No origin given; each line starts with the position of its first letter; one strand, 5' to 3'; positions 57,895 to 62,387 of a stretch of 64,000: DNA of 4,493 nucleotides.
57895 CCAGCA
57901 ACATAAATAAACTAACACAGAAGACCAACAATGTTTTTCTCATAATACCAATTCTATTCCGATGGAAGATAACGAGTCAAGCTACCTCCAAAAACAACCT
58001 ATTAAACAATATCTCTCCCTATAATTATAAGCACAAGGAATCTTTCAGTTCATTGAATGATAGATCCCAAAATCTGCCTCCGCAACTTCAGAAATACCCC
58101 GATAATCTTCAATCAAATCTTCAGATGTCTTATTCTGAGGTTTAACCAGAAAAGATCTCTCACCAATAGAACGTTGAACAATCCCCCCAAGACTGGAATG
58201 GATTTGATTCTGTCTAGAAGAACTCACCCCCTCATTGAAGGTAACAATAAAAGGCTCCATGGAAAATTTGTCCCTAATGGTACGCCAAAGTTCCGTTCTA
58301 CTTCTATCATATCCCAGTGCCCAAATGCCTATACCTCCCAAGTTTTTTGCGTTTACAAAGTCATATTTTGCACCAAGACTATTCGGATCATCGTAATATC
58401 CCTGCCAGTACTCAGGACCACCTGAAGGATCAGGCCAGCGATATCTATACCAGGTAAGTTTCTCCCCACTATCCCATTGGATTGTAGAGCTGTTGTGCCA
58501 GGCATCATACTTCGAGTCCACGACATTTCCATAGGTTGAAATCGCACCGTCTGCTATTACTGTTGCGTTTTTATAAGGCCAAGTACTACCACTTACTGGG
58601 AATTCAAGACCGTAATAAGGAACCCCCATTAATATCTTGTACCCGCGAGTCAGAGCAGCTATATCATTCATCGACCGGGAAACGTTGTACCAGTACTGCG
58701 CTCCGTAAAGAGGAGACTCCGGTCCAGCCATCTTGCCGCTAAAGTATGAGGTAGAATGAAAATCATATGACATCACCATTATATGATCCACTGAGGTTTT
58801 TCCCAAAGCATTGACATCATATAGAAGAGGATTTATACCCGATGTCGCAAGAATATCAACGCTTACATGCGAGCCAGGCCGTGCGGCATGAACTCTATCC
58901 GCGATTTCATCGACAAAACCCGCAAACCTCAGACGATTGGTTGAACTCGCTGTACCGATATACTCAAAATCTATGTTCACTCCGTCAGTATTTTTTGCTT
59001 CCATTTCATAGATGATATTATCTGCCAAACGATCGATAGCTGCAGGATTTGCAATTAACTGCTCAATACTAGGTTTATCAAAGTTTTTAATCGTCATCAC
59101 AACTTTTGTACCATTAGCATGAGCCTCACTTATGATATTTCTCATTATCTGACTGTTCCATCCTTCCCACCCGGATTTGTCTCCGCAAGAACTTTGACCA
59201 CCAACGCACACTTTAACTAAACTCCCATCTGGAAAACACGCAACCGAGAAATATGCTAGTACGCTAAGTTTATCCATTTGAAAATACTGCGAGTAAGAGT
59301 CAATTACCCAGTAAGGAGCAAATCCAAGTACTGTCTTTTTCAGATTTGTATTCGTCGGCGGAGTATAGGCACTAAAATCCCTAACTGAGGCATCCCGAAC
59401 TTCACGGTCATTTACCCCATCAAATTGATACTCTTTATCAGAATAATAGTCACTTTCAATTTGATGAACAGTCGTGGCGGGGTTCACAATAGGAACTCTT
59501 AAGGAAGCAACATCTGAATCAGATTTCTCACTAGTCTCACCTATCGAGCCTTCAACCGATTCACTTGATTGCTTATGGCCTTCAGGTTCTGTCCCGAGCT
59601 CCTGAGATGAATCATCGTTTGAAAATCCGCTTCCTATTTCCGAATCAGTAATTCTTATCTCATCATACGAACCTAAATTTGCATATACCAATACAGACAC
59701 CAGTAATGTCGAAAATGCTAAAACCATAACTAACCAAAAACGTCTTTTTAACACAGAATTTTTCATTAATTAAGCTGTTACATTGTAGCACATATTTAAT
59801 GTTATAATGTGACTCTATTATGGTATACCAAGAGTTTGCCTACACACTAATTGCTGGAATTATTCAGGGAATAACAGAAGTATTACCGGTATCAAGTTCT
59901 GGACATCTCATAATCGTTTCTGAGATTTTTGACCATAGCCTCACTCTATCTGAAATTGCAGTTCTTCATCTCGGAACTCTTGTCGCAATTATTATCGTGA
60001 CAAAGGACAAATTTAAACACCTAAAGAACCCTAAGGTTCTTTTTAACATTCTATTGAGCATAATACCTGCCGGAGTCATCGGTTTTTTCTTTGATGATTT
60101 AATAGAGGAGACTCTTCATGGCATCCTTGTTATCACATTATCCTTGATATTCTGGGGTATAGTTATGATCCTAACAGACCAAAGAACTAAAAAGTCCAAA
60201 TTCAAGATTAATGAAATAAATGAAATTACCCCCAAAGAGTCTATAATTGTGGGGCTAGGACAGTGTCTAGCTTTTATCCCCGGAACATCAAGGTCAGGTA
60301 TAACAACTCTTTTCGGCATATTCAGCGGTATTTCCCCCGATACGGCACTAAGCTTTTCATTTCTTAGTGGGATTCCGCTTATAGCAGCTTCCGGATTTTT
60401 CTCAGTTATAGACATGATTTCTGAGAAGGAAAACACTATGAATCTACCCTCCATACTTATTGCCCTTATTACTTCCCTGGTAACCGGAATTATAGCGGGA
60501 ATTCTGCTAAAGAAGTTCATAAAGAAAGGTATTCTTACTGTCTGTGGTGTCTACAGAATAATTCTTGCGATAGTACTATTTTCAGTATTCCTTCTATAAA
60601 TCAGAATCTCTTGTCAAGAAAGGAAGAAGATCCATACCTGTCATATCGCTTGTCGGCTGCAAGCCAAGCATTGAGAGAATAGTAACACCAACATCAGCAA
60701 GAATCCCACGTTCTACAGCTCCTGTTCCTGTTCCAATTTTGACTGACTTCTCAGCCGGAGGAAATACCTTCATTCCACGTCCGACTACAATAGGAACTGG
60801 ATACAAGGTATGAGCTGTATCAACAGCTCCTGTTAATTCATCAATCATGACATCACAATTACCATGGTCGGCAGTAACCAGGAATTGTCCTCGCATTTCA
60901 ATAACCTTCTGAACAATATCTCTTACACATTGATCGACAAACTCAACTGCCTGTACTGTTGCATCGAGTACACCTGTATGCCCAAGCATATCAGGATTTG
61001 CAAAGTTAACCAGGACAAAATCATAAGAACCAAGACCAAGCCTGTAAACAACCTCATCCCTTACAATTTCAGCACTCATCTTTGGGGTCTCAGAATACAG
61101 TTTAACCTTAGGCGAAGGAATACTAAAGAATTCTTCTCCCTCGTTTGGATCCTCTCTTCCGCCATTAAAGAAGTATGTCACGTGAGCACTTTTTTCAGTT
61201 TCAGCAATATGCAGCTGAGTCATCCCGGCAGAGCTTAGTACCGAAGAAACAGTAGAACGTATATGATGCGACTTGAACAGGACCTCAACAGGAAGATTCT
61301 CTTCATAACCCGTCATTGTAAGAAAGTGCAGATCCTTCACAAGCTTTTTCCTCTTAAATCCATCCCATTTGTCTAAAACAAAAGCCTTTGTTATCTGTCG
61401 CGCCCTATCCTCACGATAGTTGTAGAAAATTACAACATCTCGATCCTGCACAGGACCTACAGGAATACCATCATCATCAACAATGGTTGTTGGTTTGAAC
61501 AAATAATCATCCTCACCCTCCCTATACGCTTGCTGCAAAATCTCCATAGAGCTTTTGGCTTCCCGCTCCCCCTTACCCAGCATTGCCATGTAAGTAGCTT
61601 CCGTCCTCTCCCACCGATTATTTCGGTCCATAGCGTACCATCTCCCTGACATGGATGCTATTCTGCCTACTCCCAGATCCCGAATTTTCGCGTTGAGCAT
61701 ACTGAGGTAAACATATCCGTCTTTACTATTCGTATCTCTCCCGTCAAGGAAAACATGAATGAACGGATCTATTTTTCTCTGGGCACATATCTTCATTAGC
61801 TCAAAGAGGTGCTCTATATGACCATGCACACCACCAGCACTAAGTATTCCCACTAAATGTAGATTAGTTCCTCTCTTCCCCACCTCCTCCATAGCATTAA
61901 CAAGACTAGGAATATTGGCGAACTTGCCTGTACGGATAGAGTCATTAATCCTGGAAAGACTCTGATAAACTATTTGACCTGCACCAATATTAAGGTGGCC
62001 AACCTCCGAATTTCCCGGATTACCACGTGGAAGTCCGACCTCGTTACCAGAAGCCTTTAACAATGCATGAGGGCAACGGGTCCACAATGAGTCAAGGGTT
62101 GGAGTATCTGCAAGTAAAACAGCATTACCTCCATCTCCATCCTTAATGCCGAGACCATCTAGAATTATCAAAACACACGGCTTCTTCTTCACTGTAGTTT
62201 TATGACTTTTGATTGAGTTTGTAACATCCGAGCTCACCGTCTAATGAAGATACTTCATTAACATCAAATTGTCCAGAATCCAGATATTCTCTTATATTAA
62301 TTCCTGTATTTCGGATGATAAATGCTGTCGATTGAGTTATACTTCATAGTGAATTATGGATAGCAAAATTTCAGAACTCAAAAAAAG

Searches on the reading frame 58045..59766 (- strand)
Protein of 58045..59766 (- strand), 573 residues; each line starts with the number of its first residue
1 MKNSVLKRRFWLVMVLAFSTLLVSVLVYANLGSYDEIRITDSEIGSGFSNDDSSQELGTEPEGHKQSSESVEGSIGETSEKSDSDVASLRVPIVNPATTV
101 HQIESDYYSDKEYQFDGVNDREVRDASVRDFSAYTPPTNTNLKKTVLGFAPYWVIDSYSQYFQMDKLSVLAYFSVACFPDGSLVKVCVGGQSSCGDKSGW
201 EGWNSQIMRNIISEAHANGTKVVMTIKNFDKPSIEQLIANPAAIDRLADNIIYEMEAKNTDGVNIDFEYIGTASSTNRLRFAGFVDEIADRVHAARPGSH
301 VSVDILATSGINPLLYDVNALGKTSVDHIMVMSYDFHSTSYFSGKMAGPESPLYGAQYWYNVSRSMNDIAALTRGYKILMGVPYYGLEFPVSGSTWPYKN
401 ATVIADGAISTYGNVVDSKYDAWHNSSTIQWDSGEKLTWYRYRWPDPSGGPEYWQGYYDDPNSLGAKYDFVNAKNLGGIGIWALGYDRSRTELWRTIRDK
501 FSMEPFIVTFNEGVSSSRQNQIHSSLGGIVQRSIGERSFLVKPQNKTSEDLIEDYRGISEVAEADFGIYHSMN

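Call 89: search_protein_families(library=pfam, proteins=[window:58045-59766:-], max_evalue=0.0001)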
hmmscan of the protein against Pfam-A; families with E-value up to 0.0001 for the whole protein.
window:58045-59766:- (573 aa): 1 family
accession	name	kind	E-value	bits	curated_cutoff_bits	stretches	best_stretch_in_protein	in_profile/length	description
PF00704.34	Glyco_hydro_18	-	3.6e-30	106.2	29.6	1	160-487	16-317/317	Glycosyl hydrolases family 18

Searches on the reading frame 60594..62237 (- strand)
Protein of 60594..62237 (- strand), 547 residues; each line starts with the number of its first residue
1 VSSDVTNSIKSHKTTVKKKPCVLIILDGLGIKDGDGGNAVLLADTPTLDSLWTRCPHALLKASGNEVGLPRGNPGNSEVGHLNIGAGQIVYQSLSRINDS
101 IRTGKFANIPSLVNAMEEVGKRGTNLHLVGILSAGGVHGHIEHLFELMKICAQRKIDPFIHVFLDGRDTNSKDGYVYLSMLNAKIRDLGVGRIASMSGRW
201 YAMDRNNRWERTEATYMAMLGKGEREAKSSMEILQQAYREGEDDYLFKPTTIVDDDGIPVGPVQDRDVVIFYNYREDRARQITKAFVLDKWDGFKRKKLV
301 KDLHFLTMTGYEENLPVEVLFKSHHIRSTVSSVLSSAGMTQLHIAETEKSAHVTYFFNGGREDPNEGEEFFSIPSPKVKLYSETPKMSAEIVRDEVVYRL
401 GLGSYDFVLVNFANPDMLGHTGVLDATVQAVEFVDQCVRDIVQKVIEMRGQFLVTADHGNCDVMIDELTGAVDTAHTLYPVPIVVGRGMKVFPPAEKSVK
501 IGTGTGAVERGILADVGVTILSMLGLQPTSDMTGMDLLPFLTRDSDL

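Call 89: search_protein_families(library=pfam, proteins=[window:60594-62237:-], max_evalue=0.0001)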
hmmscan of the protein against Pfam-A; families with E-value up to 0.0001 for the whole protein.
window:60594-62237:- (547 aa): 2 families
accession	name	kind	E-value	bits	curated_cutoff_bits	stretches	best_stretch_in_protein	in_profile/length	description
PF06415.18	iPGM_N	-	4.2e-70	236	27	1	97-313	1-217/217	BPG-independent PGAM N-terminus (iPGM_N)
PF01676.23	Metalloenzyme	-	1.5e-67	228.2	24.3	1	19-527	1-251/252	Metalloenzyme superfamily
